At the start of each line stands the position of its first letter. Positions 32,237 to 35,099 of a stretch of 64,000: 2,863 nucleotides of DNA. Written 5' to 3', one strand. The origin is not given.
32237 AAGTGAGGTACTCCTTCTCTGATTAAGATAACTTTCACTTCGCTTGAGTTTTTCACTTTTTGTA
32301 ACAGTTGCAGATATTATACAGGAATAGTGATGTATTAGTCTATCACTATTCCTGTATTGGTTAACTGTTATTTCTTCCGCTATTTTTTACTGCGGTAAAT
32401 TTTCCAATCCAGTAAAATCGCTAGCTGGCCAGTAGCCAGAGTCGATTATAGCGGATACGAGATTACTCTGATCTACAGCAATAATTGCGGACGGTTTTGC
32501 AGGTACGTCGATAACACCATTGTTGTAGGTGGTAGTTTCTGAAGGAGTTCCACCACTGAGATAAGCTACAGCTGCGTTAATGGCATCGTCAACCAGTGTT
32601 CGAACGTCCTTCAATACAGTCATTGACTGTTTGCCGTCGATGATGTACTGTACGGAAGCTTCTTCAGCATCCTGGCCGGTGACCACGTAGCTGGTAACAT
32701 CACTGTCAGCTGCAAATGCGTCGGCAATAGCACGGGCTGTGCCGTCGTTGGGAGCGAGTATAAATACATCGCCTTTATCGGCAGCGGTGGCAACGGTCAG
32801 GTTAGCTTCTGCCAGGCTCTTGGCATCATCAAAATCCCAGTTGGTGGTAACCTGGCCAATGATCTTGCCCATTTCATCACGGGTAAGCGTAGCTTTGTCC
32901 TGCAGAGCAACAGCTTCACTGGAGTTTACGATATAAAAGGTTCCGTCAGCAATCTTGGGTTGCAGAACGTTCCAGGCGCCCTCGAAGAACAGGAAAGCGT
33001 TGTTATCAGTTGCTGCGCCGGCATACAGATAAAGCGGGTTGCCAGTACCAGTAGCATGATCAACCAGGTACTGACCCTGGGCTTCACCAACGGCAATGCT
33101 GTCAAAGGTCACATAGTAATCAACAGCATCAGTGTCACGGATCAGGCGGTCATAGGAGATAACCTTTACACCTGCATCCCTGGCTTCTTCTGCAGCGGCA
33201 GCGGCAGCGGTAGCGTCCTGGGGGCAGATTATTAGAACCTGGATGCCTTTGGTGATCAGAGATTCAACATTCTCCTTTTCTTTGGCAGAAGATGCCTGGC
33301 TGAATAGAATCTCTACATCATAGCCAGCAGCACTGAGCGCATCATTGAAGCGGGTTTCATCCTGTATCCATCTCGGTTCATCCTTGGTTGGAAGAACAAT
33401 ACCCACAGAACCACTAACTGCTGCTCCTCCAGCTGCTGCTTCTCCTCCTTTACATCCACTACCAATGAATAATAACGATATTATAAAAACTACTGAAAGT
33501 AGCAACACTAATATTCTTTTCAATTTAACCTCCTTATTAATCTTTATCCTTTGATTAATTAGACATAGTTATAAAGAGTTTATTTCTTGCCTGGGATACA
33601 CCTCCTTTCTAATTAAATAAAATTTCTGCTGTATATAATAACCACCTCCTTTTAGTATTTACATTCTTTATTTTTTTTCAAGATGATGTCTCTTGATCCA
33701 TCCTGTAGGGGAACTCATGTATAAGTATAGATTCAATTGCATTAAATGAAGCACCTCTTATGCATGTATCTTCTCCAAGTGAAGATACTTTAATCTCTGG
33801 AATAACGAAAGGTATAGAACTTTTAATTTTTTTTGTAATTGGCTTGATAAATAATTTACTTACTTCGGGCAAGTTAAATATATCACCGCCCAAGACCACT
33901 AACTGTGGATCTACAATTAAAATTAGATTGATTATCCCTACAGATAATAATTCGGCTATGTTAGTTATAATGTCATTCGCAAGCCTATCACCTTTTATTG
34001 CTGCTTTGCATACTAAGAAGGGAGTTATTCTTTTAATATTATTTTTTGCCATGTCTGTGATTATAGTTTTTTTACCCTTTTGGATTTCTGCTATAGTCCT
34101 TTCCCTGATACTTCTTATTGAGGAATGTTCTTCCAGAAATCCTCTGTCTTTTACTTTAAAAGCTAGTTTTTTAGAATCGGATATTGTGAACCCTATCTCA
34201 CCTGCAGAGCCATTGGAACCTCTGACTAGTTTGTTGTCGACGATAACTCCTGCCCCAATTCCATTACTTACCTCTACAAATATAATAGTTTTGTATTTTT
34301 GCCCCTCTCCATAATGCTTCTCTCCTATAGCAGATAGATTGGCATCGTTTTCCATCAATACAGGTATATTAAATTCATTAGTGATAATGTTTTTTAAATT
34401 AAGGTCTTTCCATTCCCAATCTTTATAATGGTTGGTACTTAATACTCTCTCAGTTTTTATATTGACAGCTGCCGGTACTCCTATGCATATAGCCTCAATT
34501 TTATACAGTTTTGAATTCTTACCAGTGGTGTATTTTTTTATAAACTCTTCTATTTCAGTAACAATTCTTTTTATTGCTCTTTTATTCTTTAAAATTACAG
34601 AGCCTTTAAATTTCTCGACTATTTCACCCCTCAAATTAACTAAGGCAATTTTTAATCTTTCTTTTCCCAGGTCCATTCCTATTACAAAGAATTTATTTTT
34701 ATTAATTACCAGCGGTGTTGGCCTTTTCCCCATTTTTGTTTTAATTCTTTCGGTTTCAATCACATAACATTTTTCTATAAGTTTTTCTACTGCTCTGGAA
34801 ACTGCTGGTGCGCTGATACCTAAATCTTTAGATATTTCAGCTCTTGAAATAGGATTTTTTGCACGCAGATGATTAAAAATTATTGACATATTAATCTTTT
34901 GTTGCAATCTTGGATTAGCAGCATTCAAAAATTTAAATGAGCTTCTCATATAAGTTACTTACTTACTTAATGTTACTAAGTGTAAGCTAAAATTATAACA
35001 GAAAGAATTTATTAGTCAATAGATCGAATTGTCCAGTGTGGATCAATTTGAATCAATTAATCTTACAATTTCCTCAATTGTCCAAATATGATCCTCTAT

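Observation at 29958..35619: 187-bp inverted duplication (promoter + 5' end of a small basic-protein gene) bracketing the transporter/ROK block; truncated copy differs by an A6 versus A8 homopolymer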

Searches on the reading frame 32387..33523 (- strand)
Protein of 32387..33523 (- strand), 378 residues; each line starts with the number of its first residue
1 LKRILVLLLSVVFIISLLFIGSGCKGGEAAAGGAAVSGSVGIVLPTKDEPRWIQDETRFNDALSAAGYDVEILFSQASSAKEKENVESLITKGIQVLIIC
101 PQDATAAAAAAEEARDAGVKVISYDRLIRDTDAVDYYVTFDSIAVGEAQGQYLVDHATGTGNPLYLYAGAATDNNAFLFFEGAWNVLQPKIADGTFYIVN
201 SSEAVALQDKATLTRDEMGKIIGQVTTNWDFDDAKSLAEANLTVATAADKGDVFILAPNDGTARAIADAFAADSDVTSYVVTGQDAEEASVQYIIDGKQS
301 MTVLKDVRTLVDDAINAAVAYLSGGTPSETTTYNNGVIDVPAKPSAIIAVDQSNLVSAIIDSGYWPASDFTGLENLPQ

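Call 7: search_protein_families(library=pfam, proteins=[window:32387-33523:-], max_evalue=0.01)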
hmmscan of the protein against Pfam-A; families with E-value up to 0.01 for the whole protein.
window:32387-33523:- (378 aa): 3 families
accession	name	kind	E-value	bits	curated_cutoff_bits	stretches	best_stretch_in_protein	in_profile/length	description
PF13407.12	Peripla_BP_4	-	4.3e-46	158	35.1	1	40-324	1-256/258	Periplasmic binding protein domain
PF00532.27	Peripla_BP_1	-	1.9e-09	37.8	22.2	1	38-160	2-122/281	Periplasmic binding proteins and sugar binding domain of LacI family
PF10740.15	DUF2529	-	0.0015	18.6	22.3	0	179-224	24-69/169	Domain of unknown function (DUF2529)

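Call 39: find_homologous_proteins(query=window:32387-33523:-, max_evalue=1e-20)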
Query window:32387-33523:- (378 aa): 6819 proteins with E <= 1e-20 among 8000 candidates; the best 120 are listed.
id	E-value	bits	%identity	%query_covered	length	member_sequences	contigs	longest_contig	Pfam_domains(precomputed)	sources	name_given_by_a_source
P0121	0.0e+0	1128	81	93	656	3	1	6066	PF00532.28,PF13407.13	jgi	jgi:putative multiple sugar transport system substrate-binding protein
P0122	0.0e+0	1060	87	90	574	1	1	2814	PF00532.28,PF13407.13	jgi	-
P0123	0.0e+0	1040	79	89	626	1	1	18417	PF00532.28,PF13407.13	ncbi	-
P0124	0.0e+0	1023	78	89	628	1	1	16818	PF00532.28,PF13407.13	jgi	jgi:ABC-type xylose transport system substrate-binding protein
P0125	0.0e+0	1019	84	91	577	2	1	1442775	PF00532.28,PF13407.13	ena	-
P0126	0.0e+0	1010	81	90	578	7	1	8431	PF00532.28,PF13407.13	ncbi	-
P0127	3.6e-288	972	80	90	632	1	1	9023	PF00532.28,PF13407.13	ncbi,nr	ncbi:MAG: substrate-binding domain-containing protein, partial [Candidatus Promineofilum sp.]|nr:sub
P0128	1.1e-286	967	82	89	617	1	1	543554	PF00532.28,PF13407.13,PF01225.31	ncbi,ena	-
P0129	2.2e-282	953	80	89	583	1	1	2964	PF00532.28,PF13407.13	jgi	jgi:putative multiple sugar transport system substrate-binding protein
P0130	1.2e-265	898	75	99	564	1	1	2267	PF00532.28,PF13407.13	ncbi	ncbi:MAG TPA: substrate-binding domain-containing protein, partial [Anaerolineales bacterium]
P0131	1.2e-265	898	71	97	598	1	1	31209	PF00532.28,PF13407.13,PF01225.31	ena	-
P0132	2.2e-265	897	78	95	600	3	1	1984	PF00532.28,PF13407.13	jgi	jgi:putative multiple sugar transport system substrate-binding protein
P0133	9.0e-263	888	83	92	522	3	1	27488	PF00532.28,PF13407.13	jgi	-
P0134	1.7e-262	888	76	99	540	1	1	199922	PF00532.28,PF13407.13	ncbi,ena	-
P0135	1.1e-261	885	86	89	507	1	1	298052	PF00532.28,PF13407.13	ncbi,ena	-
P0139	1.4e-238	809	100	100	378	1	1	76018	PF00532.28,PF13407.13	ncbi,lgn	-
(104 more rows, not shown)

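Call 40: find_encoding_contigs(protein=P0139, flank=10000, max_places=10)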
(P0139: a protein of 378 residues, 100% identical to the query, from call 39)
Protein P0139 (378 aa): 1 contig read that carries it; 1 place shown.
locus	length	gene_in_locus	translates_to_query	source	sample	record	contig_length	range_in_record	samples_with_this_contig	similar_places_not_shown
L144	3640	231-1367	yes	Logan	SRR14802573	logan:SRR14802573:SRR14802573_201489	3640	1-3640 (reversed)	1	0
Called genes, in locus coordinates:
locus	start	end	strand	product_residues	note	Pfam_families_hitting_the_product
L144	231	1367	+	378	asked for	PF00532:Peripla_BP_1, PF13407:Peripla_BP_4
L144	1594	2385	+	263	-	PF00005:ABC_tran, PF13304:AAA_21 (faint)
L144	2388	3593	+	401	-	PF02653:BPD_transp_2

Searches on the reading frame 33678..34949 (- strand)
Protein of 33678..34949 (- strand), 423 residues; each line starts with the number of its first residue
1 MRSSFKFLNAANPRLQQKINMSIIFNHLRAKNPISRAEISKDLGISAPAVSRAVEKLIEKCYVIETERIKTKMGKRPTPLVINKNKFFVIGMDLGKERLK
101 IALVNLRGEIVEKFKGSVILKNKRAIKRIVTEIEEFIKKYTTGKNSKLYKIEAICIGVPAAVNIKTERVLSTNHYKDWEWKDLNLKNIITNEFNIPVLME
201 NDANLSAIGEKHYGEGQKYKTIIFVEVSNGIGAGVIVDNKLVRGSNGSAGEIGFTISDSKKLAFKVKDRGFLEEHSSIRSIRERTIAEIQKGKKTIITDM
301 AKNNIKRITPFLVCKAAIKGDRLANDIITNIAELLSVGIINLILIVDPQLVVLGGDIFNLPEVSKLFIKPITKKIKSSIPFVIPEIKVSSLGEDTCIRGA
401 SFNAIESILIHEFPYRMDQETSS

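Call 7: search_protein_families(library=pfam, proteins=[window:33678-34949:-], max_evalue=0.01)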
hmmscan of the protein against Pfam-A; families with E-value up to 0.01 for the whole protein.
window:33678-34949:- (423 aa): 6 families
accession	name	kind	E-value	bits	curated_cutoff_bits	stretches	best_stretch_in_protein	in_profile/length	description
PF00480.26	ROK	-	4.6e-45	154.8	22.9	1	90-402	2-289/294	ROK family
PF13412.12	HTH_24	-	4.3e-06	26.6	21.9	1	24-60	8-44/48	Winged helix-turn-helix DNA-binding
PF08279.18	HTH_11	-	0.00012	22.3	25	1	28-68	9-50/55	HTH domain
PF12802.13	MarR_2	-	0.00026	21.5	27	1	27-64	13-51/61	MarR family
PF01325.25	Fe_dep_repress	-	0.00028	21.4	26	1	29-64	18-53/60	Iron dependent repressor, N-terminal DNA binding domain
PF14090.12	HTH_39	-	0.0045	17.2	21.3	0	24-76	6-58/70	Winged helix-turn-helix domain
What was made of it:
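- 30144..35033 (-): Captured chromosomal segment: permease 30161-31366, ATPase 31369-32160, sugar-binding protein 32387-33523, ROK regulator 33678-34949, and the ROK promoter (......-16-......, 35019-34992). Pfam hits (call 7).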

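Call 43: find_encoding_contigs(protein=window:33678-34949:-, flank=10000, max_places=6)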
Protein window:33678-34949:- (423 aa): no gene with exactly this product is on record in the collection.

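Call 59: find_homologous_proteins(query=window:33678-34949:-, max_evalue=1e-20)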
Query window:33678-34949:- (423 aa): 577 proteins with E <= 1e-20 among 8000 candidates; the best 120 are listed.
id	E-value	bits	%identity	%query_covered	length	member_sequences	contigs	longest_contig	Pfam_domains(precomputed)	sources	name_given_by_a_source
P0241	1.8e-263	892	100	98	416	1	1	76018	PF00480.27,PF13412.13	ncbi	-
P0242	2.8e-230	783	85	100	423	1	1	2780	PF00480.27,PF13412.13,PF08279.19,PF12802.14,PF01325.26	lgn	-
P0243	2.6e-229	779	85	100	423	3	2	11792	PF00480.27,PF13412.13,PF08279.19,PF01325.26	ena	-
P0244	1.5e-227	774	84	100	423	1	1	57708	PF00480.27,PF13412.13,PF08279.19,PF01325.26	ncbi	-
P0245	6.6e-223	758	83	100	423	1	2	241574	PF00480.27,PF13412.13,PF08279.19,PF14090.13,PF12802.14,PF01325.26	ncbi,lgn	-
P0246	8.8e-223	758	83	100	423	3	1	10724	PF00480.27,PF13412.13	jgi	jgi:predicted NBD/HSP70 family sugar kinase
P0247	5.2e-222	755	83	100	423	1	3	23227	PF01869.27,PF00480.27,PF13412.13,PF08279.19,PF01325.26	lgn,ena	-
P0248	1.6e-221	754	82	100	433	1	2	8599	PF00480.27,PF13412.13,PF08279.19,PF01325.26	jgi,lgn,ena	-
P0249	3.7e-218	743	79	100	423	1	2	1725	PF00480.27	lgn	-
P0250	1.1e-215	735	79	100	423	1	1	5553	PF00480.27,PF13412.13,PF08279.19,PF01325.26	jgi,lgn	-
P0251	1.0e-207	708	76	100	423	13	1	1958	PF00480.27,PF13412.13,PF08279.19,PF01325.26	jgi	jgi:predicted NBD/HSP70 family sugar kinase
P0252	3.8e-206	703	76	99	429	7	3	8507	PF00480.27,PF13412.13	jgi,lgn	-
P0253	1.3e-205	701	76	100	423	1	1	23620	PF00480.27,PF13412.13,PF01325.26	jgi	jgi:N-acetylglucosamine repressor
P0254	8.4e-205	699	73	99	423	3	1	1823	PF00480.27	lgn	-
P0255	1.7e-204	698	73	100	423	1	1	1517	PF00480.27,PF13412.13,PF08279.19,PF01325.26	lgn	-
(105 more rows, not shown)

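Call 60: find_encoding_contigs(protein=P0245, flank=8000, max_places=4)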
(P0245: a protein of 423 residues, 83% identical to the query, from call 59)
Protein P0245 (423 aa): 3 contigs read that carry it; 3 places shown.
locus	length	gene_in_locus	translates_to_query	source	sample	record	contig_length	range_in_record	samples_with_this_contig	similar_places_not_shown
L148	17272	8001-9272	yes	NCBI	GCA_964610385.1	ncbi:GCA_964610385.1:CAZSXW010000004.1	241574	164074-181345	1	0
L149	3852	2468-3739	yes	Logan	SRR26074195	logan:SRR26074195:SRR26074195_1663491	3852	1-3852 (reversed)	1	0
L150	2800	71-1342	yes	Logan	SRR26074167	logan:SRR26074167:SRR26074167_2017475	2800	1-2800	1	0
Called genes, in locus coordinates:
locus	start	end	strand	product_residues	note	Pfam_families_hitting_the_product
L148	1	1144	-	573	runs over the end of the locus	PF14716:HHH_8, PF14520:HHH_5 (faint), PF14791:DNA_pol_B_thumb, PF02811:PHP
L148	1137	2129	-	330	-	PF05559:DUF763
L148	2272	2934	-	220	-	PF01135:PCMT, PF00398:RrnaAD (weak)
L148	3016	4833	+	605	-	PF14791:DNA_pol_B_thumb, PF02811:PHP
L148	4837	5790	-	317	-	PF04055:Radical_SAM (weak)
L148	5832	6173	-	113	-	PF13443:HTH_26 (faint), PF01381:HTH_3 (weak)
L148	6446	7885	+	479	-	PF13426:PAS_9, PF08447:PAS_3, PF00990:GGDEF, PF13487:HD_5, PF01966:HD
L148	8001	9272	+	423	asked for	PF01325:Fe_dep_repress (weak), PF08279:HTH_11 (weak), PF12802:MarR_2 (weak), PF13412:HTH_24, PF14090:HTH_39 (faint), PF00480:ROK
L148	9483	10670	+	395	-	PF00532:Peripla_BP_1, PF13407:Peripla_BP_4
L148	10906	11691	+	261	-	PF00005:ABC_tran, PF13304:AAA_21 (faint)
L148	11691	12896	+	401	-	PF02653:BPD_transp_2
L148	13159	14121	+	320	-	PF01869:BcrAD_BadFG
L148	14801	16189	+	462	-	-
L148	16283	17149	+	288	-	PF00528:BPD_transp_1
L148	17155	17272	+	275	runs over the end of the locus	PF00528:BPD_transp_1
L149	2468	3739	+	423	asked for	PF01325:Fe_dep_repress (weak), PF08279:HTH_11 (weak), PF12802:MarR_2 (weak), PF13412:HTH_24, PF14090:HTH_39 (faint), PF00480:ROK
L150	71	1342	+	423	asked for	PF01325:Fe_dep_repress (weak), PF08279:HTH_11 (weak), PF12802:MarR_2 (weak), PF13412:HTH_24, PF14090:HTH_39 (faint), PF00480:ROK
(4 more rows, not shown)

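Call 61: find_encoding_contigs(protein=P0244, flank=8000, max_places=4)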
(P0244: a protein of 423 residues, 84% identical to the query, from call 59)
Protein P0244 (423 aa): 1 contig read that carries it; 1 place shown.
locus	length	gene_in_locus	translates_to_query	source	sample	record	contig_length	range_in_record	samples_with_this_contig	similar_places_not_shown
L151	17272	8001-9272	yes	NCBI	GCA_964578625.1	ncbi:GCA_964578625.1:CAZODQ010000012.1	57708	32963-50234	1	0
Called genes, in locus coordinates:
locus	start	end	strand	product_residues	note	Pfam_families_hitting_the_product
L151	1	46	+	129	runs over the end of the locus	PF00072:Response_reg (weak)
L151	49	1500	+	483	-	PF13426:PAS_9, PF08447:PAS_3, PF00990:GGDEF, PF01966:HD, PF13487:HD_5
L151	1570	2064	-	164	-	-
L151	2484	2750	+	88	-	PF16842:RRM_occluded, PF00076:RRM_1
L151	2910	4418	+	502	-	PF02310:B12-binding, PF04055:Radical_SAM, PF13282:DUF4070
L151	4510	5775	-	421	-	PF08309:LVIVD, PF09826:Beta_propel (faint), PF08309:LVIVD (weak)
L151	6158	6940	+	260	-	-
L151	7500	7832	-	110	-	PF13518:HTH_28, PF13551:HTH_29 (weak)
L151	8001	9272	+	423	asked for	PF01325:Fe_dep_repress (faint), PF08279:HTH_11 (weak), PF13412:HTH_24 (weak), PF00480:ROK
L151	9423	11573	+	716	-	PF00532:Peripla_BP_1, PF13407:Peripla_BP_4, PF00532:Peripla_BP_1, PF13407:Peripla_BP_4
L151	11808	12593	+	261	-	PF00005:ABC_tran, PF02463:SMC_N (weak), PF13304:AAA_21 (faint)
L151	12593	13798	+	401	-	PF02653:BPD_transp_2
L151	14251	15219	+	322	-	PF01869:BcrAD_BadFG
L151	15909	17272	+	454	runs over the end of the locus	PF01547:SBP_bac_1, PF13416:SBP_bac_8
